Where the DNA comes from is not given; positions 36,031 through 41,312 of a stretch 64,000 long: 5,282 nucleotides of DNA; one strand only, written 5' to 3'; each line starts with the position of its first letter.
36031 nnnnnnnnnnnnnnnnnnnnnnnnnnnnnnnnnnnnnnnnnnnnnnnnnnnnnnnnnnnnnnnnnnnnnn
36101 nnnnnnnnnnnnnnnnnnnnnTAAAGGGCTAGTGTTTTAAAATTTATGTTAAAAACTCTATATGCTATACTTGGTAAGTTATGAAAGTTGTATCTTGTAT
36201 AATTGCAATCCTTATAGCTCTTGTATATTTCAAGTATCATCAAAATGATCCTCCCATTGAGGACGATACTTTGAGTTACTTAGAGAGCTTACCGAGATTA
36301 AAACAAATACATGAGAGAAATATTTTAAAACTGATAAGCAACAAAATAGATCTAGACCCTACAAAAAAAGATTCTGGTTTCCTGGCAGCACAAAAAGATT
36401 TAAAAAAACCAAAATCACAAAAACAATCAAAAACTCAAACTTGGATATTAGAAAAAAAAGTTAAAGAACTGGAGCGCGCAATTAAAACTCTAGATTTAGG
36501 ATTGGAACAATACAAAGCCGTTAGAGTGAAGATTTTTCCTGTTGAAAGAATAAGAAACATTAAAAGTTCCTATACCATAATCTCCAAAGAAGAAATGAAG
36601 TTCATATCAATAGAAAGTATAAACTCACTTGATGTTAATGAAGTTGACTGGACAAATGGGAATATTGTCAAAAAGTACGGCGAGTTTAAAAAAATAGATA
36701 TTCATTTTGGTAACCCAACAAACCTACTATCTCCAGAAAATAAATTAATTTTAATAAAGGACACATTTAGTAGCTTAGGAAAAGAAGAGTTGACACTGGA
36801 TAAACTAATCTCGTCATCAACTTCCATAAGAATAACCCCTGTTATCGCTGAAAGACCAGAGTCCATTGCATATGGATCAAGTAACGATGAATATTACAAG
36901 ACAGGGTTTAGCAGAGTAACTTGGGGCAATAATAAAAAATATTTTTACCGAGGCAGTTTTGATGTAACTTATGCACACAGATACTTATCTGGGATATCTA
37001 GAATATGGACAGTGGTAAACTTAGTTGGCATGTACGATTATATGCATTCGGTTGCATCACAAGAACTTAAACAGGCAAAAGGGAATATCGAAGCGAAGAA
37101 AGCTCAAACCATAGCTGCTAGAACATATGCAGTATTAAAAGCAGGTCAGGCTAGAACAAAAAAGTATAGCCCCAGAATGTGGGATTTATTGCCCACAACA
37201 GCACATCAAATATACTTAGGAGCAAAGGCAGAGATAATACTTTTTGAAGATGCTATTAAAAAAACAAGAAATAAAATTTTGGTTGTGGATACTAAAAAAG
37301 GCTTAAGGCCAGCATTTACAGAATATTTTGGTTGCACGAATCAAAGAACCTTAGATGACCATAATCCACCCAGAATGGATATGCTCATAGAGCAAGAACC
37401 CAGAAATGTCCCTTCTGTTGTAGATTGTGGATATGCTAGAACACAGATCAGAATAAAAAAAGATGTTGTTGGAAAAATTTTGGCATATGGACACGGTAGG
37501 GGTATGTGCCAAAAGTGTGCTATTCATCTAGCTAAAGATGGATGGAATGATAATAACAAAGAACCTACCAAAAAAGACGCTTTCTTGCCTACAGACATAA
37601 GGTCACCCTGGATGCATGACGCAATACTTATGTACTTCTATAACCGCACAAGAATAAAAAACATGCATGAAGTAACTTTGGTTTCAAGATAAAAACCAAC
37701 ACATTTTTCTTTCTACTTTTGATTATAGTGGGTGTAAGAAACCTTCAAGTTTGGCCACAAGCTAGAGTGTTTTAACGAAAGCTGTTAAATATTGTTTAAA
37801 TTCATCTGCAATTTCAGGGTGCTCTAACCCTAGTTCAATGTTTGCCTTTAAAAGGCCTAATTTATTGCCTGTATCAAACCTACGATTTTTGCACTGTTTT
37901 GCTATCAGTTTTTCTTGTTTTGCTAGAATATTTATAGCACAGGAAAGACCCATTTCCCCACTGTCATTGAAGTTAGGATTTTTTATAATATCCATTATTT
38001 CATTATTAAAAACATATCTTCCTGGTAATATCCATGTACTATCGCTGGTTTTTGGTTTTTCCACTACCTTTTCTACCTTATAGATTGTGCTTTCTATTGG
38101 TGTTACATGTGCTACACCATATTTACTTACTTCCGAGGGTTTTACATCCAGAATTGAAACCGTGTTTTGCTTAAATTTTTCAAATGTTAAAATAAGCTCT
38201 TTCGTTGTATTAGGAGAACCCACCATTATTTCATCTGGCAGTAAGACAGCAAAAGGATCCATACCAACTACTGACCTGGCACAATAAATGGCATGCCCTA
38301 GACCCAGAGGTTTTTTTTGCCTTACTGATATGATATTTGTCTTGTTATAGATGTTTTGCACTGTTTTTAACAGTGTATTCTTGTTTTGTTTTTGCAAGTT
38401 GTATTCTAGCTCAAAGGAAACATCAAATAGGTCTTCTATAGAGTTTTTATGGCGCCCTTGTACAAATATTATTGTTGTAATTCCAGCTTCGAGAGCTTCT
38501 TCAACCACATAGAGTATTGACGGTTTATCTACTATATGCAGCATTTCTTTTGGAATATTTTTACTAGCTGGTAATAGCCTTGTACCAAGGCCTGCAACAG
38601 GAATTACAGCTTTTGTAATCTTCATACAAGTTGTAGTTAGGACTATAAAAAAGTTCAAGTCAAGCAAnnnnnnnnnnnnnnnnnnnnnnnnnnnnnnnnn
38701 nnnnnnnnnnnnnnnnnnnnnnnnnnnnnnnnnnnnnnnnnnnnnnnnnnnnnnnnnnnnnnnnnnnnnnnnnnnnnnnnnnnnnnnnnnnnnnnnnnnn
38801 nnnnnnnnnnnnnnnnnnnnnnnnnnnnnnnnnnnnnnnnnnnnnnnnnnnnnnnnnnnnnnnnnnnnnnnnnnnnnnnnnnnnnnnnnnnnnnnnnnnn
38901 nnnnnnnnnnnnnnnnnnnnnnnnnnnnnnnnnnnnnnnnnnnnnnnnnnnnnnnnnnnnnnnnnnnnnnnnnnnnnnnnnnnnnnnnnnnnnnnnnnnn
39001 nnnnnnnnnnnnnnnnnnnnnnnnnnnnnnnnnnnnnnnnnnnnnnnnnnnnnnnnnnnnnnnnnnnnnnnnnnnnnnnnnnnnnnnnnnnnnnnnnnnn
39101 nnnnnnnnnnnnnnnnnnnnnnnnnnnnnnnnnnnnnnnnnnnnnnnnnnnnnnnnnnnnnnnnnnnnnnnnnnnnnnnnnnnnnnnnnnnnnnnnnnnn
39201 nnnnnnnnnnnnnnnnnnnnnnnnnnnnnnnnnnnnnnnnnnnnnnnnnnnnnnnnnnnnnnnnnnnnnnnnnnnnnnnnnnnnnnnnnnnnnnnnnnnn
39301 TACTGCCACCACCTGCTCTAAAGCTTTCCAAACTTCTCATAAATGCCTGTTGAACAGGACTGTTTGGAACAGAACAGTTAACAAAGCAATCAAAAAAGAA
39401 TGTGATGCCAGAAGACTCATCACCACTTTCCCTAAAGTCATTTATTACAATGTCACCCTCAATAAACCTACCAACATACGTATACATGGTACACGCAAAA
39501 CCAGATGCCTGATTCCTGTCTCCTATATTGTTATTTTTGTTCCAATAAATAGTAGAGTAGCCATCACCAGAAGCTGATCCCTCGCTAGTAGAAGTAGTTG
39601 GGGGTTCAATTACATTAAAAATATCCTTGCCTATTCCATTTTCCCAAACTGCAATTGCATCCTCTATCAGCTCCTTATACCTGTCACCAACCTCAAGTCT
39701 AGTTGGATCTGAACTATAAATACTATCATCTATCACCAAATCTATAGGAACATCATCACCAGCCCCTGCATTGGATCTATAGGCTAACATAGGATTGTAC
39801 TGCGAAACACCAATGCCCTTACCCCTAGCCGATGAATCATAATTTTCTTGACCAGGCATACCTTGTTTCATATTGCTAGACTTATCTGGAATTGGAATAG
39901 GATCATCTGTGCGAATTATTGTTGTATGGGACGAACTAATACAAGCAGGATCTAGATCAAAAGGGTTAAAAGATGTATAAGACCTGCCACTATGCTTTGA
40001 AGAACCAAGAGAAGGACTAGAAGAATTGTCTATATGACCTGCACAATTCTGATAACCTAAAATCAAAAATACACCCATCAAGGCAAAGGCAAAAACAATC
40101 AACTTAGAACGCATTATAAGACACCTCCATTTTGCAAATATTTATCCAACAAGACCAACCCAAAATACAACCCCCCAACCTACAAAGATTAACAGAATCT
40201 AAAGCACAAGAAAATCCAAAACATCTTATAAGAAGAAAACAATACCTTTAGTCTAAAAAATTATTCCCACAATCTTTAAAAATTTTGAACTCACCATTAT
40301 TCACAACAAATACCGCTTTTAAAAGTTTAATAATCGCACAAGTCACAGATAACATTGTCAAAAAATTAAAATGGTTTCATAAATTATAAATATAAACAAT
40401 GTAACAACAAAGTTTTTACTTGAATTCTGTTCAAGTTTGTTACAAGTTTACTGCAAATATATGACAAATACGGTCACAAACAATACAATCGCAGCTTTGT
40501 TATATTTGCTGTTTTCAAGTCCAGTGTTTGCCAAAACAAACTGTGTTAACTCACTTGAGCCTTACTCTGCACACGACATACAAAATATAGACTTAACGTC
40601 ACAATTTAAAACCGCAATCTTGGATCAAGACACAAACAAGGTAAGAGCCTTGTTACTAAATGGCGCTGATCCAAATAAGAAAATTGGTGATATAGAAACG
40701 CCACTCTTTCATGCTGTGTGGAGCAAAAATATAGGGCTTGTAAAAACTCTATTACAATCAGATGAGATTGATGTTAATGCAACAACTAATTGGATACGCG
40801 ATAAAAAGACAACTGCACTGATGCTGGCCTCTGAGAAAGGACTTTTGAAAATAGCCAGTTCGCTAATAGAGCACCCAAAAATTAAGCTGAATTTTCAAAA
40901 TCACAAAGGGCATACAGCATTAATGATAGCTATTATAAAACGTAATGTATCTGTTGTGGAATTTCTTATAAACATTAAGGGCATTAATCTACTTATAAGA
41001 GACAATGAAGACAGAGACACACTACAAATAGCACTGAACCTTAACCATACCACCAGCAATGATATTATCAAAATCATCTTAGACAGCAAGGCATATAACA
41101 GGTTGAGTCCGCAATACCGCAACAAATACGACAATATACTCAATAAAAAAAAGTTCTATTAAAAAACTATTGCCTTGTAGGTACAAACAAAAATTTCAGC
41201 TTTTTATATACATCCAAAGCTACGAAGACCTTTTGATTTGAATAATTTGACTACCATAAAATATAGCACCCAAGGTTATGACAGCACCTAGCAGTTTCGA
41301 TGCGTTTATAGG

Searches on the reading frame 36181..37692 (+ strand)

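Call 30: search_protein_families(library=ncbifam, proteins=[window:36181-37692:+], max_evalue=1e-10)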
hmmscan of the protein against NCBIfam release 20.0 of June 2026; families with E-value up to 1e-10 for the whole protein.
window:36181-37692:+ (503 aa): 2 families
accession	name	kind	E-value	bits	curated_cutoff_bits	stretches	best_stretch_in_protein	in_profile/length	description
TIGR02669.1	SpoIID_LytB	domain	1e-18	68.2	83.3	1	277-368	1-86/270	SpoIID/LytB domain-containing protein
TIGR02870.1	spore_II_D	equivalog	1.1e-11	44.5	234.75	0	279-349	69-140/338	stage II sporulation protein D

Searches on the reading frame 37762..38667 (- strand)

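Call 74: search_protein_families(library=pfam, proteins=[window:37762-38667:-], max_evalue=0.0001)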
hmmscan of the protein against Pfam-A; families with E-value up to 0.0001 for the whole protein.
window:37762-38667:- (301 aa): 1 family
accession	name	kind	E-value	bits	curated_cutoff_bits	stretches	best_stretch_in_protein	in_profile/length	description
PF00483.29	NTP_transferase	-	4.4e-27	95.7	21.2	1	19-276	1-239/245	Nucleotidyl transferase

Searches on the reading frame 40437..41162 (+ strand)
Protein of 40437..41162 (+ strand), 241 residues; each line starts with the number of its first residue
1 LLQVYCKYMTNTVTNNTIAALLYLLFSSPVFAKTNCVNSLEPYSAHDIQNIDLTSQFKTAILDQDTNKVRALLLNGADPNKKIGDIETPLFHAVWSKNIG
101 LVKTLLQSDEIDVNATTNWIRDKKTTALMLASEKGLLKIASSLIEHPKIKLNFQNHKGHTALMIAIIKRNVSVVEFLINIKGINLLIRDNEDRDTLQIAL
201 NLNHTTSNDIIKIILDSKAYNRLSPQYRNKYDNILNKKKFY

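Call 74: search_protein_families(library=pfam, proteins=[window:40437-41162:+], max_evalue=0.0001)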
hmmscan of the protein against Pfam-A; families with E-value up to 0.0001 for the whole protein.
window:40437-41162:+ (241 aa): 6 families
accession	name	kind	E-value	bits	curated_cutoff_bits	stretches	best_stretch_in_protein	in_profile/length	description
PF12796.13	Ank_2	-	1.9e-25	89.6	27.3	3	128-218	1-83/90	Ankyrin repeats (3 copies)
PF00023.36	Ank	-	4.6e-17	61.6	21.1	0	158-190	2-33/33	Ankyrin repeat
PF13637.12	Ank_4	-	2.9e-13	50.1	22.7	1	63-106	7-50/50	Ankyrin repeats (many copies)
PF13606.12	Ank_3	-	3.5e-13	48.7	22.3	0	158-185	2-28/30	Ankyrin repeat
PF13857.12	Ank_5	-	1.6e-08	35.1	27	0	154-192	12-49/56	Ankyrin repeats (many copies)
PF24521.3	Ank_KRIT1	-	2.4e-05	24.5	80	0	127-214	49-140/149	KRIT1 ankyrin-repeats domain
